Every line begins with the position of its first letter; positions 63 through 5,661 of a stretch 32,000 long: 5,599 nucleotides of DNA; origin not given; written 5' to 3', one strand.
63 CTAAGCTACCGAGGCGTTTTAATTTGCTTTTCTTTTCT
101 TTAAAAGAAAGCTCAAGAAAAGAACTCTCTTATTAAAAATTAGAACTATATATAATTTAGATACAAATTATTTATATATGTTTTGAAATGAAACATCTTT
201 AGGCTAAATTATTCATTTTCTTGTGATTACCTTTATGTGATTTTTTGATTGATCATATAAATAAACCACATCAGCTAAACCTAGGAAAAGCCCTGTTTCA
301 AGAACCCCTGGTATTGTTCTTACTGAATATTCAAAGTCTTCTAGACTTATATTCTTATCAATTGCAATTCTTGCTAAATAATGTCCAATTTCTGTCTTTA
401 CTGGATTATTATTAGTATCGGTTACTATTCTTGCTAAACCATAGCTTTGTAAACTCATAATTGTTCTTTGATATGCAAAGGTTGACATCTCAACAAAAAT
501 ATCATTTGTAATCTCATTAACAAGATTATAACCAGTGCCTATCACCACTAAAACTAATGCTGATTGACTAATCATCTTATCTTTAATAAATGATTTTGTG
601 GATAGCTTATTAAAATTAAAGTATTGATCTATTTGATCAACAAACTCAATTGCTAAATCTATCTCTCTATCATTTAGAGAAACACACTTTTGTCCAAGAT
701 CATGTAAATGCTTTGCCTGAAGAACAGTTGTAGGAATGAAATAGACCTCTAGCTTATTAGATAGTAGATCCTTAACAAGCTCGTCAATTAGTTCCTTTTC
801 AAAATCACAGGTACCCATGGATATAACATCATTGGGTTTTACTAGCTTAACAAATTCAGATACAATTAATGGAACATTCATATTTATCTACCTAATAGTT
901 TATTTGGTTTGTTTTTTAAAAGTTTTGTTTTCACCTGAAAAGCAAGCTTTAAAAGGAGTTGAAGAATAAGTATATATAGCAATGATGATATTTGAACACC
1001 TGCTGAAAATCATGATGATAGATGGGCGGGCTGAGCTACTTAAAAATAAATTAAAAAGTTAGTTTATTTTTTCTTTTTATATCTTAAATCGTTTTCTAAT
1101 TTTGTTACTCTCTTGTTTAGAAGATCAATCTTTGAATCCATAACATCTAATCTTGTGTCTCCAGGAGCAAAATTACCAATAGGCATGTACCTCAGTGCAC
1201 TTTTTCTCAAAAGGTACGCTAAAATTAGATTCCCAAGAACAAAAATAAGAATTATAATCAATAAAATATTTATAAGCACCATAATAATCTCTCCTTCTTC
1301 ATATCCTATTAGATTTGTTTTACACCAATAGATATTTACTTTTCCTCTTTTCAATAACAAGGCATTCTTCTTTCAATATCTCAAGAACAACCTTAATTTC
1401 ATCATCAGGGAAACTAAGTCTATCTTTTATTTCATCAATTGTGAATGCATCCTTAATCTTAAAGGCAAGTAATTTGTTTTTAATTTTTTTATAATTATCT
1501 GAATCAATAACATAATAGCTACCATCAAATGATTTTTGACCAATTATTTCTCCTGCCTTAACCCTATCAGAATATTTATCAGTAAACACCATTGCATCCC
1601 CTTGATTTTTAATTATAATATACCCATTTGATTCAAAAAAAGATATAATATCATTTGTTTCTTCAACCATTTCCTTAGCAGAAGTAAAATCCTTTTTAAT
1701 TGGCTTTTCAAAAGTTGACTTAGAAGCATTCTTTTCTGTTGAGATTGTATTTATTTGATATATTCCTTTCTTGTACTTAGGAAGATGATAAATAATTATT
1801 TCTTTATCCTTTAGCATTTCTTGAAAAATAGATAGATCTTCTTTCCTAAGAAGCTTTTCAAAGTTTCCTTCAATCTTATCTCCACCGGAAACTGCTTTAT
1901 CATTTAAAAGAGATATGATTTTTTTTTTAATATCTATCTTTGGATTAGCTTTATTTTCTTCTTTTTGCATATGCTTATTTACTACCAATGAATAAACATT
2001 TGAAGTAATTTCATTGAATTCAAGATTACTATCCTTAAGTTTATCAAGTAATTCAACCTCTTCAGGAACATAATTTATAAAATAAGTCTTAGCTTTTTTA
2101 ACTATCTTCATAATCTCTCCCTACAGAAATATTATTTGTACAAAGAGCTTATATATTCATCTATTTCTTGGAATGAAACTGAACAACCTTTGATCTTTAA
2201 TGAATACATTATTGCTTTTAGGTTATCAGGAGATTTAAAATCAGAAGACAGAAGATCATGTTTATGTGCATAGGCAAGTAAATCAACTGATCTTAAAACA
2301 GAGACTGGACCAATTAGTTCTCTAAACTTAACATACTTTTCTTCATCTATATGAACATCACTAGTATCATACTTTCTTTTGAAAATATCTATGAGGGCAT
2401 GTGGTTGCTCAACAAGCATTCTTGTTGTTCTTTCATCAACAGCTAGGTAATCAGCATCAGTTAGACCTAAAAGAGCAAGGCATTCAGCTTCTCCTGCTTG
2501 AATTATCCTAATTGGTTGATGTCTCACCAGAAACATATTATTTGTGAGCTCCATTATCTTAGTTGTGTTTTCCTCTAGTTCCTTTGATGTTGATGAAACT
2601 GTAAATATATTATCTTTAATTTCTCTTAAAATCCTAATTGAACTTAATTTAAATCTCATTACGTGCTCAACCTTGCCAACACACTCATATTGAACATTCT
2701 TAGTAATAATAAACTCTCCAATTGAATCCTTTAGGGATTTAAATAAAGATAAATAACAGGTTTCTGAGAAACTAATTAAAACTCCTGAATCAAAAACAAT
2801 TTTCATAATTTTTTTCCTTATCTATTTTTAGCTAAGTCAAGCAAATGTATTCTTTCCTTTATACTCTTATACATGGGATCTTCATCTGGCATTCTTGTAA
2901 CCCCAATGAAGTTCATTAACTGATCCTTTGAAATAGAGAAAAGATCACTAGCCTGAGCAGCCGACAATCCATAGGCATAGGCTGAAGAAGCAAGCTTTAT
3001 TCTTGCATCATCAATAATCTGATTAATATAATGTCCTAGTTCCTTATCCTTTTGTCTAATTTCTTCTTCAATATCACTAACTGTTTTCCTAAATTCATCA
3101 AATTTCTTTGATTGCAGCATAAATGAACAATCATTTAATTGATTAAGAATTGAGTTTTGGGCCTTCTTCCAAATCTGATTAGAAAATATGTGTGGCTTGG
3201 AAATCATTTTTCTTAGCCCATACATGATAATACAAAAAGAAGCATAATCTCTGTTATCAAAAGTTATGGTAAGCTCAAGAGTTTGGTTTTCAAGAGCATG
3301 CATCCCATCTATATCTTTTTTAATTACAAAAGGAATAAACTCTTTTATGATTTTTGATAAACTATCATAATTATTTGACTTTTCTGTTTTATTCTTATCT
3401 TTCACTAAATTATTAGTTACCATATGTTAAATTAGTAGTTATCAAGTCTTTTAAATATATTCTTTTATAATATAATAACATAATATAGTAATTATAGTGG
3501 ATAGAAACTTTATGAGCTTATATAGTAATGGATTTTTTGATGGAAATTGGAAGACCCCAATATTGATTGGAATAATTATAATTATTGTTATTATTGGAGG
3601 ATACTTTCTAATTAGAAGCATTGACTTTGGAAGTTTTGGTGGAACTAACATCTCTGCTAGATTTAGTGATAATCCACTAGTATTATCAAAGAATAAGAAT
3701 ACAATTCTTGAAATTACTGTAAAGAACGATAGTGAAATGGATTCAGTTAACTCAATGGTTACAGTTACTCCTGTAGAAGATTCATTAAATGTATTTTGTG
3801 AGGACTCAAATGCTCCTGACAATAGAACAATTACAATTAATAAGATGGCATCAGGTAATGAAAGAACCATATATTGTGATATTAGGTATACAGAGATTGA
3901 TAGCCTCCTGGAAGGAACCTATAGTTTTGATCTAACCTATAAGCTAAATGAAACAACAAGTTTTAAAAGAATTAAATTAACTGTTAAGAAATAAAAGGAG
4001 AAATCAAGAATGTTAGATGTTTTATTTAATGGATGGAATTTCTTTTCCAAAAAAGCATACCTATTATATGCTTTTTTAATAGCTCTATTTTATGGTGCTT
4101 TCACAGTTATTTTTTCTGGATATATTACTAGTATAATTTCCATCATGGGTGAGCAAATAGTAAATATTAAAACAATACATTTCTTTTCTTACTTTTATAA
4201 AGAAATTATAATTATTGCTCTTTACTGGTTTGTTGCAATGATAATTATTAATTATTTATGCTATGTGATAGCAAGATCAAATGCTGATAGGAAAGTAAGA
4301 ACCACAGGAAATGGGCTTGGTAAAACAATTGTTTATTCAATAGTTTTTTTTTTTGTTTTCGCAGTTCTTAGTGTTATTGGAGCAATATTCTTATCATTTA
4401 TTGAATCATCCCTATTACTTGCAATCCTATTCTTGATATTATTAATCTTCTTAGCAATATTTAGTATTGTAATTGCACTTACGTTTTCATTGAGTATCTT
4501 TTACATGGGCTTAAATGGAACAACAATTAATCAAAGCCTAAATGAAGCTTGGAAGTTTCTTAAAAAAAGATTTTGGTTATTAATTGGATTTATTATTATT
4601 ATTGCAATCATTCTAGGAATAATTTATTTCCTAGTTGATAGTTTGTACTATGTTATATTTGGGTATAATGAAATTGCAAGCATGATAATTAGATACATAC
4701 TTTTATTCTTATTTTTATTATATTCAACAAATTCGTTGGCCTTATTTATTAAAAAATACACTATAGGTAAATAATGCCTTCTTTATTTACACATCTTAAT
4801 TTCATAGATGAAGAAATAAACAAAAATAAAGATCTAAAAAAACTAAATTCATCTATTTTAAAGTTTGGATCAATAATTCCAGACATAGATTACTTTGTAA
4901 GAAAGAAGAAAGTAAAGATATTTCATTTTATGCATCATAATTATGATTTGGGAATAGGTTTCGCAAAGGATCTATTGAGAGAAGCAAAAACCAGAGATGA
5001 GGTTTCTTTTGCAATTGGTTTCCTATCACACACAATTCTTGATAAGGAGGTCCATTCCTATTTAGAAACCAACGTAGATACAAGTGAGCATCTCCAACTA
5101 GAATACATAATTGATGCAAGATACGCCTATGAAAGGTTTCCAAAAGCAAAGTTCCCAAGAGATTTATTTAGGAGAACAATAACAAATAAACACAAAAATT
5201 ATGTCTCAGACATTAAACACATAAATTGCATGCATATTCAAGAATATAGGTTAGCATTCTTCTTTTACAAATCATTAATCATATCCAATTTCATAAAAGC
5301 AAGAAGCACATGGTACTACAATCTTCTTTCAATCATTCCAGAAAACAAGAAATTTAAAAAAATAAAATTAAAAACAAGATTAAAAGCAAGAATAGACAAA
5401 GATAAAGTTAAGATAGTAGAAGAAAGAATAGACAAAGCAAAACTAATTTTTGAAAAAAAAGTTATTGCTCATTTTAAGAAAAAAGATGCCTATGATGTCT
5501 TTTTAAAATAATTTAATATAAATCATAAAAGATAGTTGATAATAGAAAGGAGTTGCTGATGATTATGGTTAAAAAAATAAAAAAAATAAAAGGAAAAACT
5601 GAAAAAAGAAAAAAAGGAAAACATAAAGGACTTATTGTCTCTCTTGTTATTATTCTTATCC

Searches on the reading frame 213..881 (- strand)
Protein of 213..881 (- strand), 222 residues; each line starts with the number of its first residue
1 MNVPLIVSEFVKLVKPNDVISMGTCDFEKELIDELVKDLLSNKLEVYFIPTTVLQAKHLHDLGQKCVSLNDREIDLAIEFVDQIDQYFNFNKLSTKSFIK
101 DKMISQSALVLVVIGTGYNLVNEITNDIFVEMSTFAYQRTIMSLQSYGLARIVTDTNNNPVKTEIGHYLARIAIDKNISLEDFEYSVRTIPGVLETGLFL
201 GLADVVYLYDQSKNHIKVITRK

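Call 79: find_encoding_contigs(protein=window:213-881:-, flank=10000, max_places=2)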
Protein window:213-881:- (222 aa): 8 contigs read that carry it; 2 places shown.
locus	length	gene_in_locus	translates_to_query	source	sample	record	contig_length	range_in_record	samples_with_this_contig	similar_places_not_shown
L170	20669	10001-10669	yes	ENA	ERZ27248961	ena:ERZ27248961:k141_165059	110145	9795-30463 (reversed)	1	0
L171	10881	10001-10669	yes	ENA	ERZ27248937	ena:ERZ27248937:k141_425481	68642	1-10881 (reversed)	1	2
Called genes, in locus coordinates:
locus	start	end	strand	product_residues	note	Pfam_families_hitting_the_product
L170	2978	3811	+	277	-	-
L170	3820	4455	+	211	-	PF00730:HhH-GPD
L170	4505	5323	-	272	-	PF10988:DUF2807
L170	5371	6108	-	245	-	PF00882:Zn_dep_PLPC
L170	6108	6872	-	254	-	-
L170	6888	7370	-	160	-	-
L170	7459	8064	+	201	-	-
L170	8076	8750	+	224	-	PF11848:DUF3368 (weak)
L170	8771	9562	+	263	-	-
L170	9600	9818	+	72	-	-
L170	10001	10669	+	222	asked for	PF06026:Rib_5-P_isom_A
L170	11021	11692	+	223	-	PF16795:Phage_integr_3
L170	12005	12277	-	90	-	PF14947:HTH_45 (weak)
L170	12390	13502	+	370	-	-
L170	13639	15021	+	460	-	PF08774:VRR_NUC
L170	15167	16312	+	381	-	PF04326:SLFN_AlbA_2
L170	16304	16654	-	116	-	PF05635:23S_rRNA_IVP, PF22296:bAvd (weak)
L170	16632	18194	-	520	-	PF19263:DUF5906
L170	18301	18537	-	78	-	-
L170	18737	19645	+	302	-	-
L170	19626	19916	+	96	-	-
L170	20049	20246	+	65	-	-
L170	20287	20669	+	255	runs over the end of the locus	PF17746:SfsA_N, PF03749:SfsA (faint)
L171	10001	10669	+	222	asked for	PF06026:Rib_5-P_isom_A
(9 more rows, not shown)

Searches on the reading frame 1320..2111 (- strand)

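Call 62: search_protein_families(library=pfam, proteins=[window:1320-2111:-], max_evalue=0.05)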
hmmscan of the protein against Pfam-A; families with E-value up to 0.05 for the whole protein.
window:1320-2111:- (263 aa): 1 family
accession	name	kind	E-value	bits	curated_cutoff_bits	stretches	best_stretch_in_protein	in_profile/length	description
PF14394.12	DUF4423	-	0.015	15.5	30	0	201-260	17-74/165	Domain of unknown function (DUF4423)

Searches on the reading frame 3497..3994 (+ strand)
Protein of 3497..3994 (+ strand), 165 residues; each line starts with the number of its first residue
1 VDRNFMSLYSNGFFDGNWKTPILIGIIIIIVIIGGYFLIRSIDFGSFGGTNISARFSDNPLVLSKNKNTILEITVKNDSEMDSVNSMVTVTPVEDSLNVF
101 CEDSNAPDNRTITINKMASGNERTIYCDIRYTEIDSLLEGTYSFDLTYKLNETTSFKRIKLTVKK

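Call 62: search_protein_families(library=pfam, proteins=[window:3497-3994:+], max_evalue=0.05)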
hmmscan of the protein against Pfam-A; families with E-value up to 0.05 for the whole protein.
window:3497-3994:+ (165 aa): 1 family
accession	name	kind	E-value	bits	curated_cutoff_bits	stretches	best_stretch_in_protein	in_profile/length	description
PF17753.7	Ig_mannosidase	-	0.038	14.1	22.6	0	51-93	36-78/81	Ig-fold domain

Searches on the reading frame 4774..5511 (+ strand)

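Call 62: search_protein_families(library=pfam, proteins=[window:4774-5511:+], max_evalue=0.05)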
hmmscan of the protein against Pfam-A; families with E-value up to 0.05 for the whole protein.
window:4774-5511:+ (245 aa): 2 families
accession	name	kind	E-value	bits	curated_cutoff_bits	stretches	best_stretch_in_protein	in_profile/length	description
PF00882.24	Zn_dep_PLPC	-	2.8e-09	37.6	26.8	1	19-147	21-164/167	Zinc dependent phospholipase C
PF13803.12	DUF4184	-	0.0036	17.5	25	0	21-51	19-50/229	Domain of unknown function (DUF4184)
